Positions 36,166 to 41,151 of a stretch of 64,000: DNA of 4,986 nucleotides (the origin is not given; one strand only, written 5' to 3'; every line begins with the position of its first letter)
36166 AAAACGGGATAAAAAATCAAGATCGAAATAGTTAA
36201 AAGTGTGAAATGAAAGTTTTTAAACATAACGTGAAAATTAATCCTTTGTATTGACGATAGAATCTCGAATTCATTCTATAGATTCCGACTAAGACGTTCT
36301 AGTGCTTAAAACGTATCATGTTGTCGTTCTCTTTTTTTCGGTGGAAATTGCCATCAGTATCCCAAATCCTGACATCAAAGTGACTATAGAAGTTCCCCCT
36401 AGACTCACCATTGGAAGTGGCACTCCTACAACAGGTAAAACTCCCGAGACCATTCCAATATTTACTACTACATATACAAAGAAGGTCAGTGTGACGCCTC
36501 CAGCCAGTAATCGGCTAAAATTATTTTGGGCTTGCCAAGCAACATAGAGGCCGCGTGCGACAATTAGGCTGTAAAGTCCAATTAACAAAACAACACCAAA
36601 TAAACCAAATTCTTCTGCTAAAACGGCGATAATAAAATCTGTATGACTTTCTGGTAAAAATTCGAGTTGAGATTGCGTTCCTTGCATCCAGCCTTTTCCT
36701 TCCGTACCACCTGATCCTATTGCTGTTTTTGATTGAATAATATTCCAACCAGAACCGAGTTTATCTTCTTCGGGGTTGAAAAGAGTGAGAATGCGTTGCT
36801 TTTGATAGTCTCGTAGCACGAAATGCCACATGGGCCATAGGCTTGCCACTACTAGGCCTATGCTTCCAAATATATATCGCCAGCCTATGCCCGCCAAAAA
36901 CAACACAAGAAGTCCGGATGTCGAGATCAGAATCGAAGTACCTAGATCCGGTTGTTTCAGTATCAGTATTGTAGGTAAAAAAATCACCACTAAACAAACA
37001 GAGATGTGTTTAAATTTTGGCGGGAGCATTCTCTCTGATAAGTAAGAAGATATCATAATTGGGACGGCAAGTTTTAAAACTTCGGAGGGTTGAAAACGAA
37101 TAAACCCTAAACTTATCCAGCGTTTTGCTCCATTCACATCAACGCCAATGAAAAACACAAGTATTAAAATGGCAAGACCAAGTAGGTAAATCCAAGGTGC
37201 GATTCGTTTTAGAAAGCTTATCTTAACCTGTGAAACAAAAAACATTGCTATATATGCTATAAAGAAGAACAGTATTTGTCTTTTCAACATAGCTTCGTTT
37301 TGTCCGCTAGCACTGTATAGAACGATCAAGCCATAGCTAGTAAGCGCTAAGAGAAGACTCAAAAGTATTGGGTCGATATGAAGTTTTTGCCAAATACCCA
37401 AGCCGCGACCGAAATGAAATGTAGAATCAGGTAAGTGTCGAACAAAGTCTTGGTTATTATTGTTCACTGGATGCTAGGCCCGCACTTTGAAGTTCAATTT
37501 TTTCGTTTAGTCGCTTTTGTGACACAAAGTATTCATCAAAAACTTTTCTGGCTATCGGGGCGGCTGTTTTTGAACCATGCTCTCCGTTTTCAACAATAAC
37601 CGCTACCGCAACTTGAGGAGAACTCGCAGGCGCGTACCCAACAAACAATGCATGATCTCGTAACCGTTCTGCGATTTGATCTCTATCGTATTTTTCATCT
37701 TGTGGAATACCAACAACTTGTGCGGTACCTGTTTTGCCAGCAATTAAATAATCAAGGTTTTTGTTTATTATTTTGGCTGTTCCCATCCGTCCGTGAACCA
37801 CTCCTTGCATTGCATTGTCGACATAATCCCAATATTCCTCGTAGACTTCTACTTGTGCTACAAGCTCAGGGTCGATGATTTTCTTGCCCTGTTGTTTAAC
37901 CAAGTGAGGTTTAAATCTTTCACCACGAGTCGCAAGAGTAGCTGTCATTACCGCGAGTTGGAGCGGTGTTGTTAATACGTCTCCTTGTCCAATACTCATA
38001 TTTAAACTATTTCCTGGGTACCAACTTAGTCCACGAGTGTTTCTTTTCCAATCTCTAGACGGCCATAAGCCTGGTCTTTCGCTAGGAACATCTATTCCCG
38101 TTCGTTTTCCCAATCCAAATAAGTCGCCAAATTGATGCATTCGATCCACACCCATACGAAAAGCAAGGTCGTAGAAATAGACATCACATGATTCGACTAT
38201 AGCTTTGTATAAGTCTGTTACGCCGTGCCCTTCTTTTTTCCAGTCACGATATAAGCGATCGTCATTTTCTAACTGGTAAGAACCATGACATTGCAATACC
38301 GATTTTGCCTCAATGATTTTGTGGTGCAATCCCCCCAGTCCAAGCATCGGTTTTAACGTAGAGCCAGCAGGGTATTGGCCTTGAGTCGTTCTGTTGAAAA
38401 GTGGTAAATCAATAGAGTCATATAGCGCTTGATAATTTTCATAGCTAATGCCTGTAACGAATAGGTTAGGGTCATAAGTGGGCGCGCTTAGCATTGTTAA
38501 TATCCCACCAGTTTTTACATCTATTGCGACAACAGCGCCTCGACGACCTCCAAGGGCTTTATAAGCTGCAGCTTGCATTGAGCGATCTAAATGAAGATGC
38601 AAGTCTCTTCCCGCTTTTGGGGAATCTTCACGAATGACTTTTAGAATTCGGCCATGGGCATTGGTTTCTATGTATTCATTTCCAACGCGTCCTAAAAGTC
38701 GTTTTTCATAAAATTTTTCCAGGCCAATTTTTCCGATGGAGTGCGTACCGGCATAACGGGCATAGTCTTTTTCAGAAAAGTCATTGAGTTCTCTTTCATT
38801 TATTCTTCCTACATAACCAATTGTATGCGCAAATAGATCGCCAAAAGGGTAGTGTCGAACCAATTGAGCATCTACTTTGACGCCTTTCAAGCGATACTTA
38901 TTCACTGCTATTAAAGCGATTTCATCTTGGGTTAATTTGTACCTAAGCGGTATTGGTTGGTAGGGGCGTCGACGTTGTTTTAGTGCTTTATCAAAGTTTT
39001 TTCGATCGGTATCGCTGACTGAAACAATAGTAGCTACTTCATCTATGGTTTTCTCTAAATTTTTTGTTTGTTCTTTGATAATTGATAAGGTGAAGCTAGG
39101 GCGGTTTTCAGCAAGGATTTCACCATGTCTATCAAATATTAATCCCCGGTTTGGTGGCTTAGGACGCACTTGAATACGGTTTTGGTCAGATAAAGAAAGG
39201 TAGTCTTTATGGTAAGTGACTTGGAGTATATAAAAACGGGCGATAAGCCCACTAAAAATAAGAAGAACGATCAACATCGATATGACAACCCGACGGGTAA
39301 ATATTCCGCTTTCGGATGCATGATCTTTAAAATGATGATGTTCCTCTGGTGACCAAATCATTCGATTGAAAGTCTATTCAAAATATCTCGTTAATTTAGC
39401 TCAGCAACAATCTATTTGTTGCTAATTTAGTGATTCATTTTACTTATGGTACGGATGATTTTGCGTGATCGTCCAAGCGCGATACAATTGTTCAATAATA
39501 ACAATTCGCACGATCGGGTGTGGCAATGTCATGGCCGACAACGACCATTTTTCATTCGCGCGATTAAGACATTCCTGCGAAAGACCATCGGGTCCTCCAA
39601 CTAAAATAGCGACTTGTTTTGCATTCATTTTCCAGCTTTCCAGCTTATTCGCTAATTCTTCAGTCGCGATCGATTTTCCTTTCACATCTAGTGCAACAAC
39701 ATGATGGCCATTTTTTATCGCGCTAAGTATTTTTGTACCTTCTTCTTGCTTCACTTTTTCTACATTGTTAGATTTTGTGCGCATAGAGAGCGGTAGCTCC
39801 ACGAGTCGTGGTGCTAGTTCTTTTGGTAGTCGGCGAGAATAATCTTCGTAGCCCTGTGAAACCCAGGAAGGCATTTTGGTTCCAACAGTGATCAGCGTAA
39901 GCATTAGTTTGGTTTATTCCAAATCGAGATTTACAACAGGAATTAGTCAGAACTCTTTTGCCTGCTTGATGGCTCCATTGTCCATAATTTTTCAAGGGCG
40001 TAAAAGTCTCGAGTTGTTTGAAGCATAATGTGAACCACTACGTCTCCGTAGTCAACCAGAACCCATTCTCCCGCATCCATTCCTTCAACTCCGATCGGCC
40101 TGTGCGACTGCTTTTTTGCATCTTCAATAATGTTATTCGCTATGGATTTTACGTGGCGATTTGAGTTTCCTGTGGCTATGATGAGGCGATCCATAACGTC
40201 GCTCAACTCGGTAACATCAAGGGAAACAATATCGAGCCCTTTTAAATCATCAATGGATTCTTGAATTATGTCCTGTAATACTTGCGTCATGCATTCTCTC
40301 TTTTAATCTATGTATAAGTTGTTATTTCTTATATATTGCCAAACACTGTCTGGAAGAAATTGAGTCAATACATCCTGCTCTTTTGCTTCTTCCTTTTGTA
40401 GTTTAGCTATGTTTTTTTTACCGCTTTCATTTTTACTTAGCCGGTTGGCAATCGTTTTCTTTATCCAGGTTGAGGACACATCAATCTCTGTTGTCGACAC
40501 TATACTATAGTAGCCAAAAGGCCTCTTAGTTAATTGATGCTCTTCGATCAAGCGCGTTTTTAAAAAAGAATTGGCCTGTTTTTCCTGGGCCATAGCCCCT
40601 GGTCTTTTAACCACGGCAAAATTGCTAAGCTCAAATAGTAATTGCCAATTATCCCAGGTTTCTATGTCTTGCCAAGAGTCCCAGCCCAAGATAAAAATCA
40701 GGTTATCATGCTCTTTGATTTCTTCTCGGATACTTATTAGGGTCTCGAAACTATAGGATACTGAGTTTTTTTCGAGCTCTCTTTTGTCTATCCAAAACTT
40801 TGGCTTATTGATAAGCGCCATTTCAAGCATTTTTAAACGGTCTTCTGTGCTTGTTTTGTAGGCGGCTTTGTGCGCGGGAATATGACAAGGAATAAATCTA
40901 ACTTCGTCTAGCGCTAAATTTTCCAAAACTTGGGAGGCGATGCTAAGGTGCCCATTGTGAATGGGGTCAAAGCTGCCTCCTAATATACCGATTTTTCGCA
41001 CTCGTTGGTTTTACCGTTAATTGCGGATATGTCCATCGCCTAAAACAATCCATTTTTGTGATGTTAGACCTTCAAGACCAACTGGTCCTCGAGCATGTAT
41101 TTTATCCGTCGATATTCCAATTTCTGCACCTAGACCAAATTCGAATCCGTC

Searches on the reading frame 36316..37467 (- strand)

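Call 55: search_protein_families(library=ncbifam, proteins=[window:36316-37467:-], max_evalue=1e-25)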
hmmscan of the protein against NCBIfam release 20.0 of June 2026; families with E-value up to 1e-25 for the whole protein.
window:36316-37467:- (383 aa): 6 families
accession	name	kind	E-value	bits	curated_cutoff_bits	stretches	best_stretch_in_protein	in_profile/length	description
NF008060.0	PRK10794.1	equivalog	2.5e-133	444.6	590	1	25-379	10-364/370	peptidoglycan glycosyltransferase MrdB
TIGR02210.1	rodA_shape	equivalog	1.5e-127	425.6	336.7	1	32-378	1-356/357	rod shape-determining protein RodA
TIGR02614.1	ftsW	equivalog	1.1e-90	304.3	337.5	1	33-377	2-356/357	putative lipid II flippase FtsW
TIGR02615.1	spoVE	exception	1.5e-65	222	448.8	1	34-375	3-353/354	stage V sporulation protein E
NF037961.1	RodA_shape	subfamily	2.9e-60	204.7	150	1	208-374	234-403/415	rod shape-determining protein RodA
NF008042.0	PRK10774.1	equivalog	1.4e-54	185.6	493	1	31-379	35-393/405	cell division protein FtsW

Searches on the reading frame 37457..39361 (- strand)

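Call 55: search_protein_families(library=ncbifam, proteins=[window:37457-39361:-], max_evalue=1e-25)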
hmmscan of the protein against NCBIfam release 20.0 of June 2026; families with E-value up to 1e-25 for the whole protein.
window:37457-39361:- (634 aa): 14 families
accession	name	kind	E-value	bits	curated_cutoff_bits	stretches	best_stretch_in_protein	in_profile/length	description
TIGR03423.1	pbp2_mrdA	equivalog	3.5e-226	752.4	455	1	23-612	1-591/593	penicillin-binding protein 2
NF008061.0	PRK10795.1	equivalog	6.6e-168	560.1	962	1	7-617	4-618/634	peptidoglycan DD-transpeptidase MrdA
TIGR02214.1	spoVD_pbp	equivalog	2.1e-60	204.7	688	1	26-612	3-555/636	stage V sporulation protein D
NF051842.1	PBP4_5_Efaec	equivalog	2.9e-60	204.4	700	1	57-550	150-616/668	penicillin-binding protein PBP4(5)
NF000237.1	MECA_PBP2A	equivalog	9.7e-44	149.7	750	1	59-612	138-657/668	PBP2a family beta-lactam-resistant peptidoglycan transpeptidase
NF000406.1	MECB_PBP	exception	2.6e-41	141.8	1450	1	56-595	134-644/674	PBP2a family beta-lactam-resistant peptidoglycan transpeptidase MecB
NF053573.1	PBP2_PenA_Neis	exception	5.5e-40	137.5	1105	1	23-607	26-556/572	peptidoglycan D,D-transpeptidase PBP2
NF033378.1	MECD_PBP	exception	6.3e-39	133.8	1450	1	57-596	138-648/678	PBP2a family beta-lactam-resistant peptidoglycan transpeptidase MecD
NF000407.1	MECC_PBP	exception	1.8e-38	132.2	1500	1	59-613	135-655/665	PBP2a family beta-lactam-resistant peptidoglycan transpeptidase MecC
NF000409.1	MECA_pure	exception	1.4e-37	129.5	1490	1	63-613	142-658/668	PBP2a family beta-lactam-resistant peptidoglycan transpeptidase MecA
NF011685.0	PRK15105.1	subfamily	3.4e-36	125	737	1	21-609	20-551/588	peptidoglycan glycosyltransferase FtsI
NF038278.1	strep_PBP2B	exception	2.3e-35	122.2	975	0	414-612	482-675/678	penicillin-binding protein PBP2B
NF000410.1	MECA1_pure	exception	3e-35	121.5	1480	1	60-613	138-656/666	PBP2a family beta-lactam-resistant peptidoglycan transpeptidase MecA1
NF000408.1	MECA2_pure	exception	2.7e-34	118.4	1525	1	60-611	139-656/668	PBP2a family beta-lactam-resistant peptidoglycan transpeptidase MecA2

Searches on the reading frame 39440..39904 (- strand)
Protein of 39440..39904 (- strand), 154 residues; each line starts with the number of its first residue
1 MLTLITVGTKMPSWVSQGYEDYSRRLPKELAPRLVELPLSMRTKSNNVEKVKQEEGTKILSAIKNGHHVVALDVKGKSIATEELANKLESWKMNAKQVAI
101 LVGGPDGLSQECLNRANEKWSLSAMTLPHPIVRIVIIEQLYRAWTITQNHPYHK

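Call 55: search_protein_families(library=ncbifam, proteins=[window:39440-39904:-], max_evalue=1e-25)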
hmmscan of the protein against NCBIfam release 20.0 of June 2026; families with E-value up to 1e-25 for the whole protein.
window:39440-39904:- (154 aa): 7 families
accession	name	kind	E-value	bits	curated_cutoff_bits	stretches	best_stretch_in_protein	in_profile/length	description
NF000986.0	PRK00103.1-4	equivalog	3e-64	215.9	141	1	2-154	3-155/156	23S rRNA (pseudouridine(1915)-N(3))-methyltransferase RlmH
NF000984.0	PRK00103.1-1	equivalog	5.7e-62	208.2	242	1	2-154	3-155/156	23S rRNA (pseudouridine(1915)-N(3))-methyltransferase RlmH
TIGR00246.1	tRNA_RlmH_YbeA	equivalog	1.3e-58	197.4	149.7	1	2-154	3-154/155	23S rRNA (pseudouridine(1915)-N(3))-methyltransferase RlmH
NF000985.0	PRK00103.1-3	equivalog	1.1e-36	126.1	172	1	2-154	3-159/159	23S rRNA (pseudouridine(1915)-N(3))-methyltransferase RlmH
NF000990.0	PRK00103.2-4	equivalog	6.7e-33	113.9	207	1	2-153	3-155/157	23S rRNA (pseudouridine(1915)-N(3))-methyltransferase RlmH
NF000989.0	PRK00103.2-3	equivalog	6.6e-32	110.8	169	1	42-154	46-159/160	23S rRNA (pseudouridine(1915)-N(3))-methyltransferase RlmH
NF000991.0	PRK00103.2-5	equivalog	5e-28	97.9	216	1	20-154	24-159/160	23S rRNA (pseudouridine(1915)-N(3))-methyltransferase RlmH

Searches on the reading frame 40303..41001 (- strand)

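Call 55: search_protein_families(library=ncbifam, proteins=[window:40303-41001:-], max_evalue=1e-25)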
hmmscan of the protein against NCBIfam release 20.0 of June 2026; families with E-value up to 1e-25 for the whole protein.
window:40303-41001:- (232 aa): 6 families
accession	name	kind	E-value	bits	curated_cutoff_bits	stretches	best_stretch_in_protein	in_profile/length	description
NF000839.0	PRK00071.1-1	equivalog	3e-55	187.5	187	1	5-193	9-200/219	nicotinate-nucleotide adenylyltransferase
NF000840.1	PRK00071.1-3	equivalog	3.8e-47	160.3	150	1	1-186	5-176/201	nicotinate-nucleotide adenylyltransferase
TIGR00482.1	TIGR00482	equivalog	6.3e-44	150.3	112.45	1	6-187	1-173/194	nicotinate (nicotinamide) nucleotide adenylyltransferase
NF005519.0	PRK07152.1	equivalog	1.2e-38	133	315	1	2-187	1-168/361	nicotinate-nucleotide adenylyltransferase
NF000841.0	PRK00071.1-4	equivalog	2.5e-38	131.8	197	1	1-139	6-144/194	nicotinate-nucleotide adenylyltransferase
NF005410.0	PRK06973.1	equivalog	5e-36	124.2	214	1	2-230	22-241/243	nicotinate-nucleotide adenylyltransferase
